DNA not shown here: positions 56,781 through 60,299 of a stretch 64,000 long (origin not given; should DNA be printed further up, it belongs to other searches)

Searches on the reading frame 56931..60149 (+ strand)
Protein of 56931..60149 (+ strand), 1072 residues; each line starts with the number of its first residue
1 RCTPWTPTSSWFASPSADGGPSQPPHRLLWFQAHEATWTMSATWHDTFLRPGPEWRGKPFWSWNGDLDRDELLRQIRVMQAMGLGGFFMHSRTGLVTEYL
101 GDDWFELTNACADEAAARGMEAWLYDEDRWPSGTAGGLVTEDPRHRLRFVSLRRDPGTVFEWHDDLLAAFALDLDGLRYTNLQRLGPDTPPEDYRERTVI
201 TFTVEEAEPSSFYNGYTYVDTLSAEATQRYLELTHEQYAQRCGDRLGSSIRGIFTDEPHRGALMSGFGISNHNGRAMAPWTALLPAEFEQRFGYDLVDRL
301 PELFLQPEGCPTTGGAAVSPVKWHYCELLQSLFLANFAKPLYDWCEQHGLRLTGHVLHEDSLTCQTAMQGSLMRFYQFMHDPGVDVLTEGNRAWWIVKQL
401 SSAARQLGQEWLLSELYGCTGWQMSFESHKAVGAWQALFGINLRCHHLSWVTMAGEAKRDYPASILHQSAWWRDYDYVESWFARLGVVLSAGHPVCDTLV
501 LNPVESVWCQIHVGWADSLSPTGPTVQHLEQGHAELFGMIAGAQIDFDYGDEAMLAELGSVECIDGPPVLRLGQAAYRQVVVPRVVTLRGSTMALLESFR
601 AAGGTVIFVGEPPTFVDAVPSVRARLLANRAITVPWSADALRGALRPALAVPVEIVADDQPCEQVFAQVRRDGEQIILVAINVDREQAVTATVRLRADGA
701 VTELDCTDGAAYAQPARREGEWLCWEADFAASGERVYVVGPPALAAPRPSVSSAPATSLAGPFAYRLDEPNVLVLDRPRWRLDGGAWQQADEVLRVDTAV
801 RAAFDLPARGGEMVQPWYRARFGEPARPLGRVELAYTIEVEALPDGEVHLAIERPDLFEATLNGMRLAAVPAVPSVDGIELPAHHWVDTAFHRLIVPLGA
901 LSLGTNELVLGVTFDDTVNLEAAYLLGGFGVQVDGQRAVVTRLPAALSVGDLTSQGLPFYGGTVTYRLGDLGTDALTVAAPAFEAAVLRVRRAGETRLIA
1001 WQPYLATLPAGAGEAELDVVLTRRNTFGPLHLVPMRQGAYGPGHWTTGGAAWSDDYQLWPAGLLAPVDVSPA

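Call 103: search_protein_families(library=pfam, proteins=[window:56931-60149:+], max_evalue=0.00001)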
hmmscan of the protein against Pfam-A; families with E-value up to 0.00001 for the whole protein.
window:56931-60149:+ (1072 aa): 1 family
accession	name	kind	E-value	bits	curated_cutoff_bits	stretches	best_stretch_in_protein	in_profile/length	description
PF17132.9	Glyco_hydro_106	-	2.7e-06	26.6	29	0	215-497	264-537/743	alpha-L-rhamnosidase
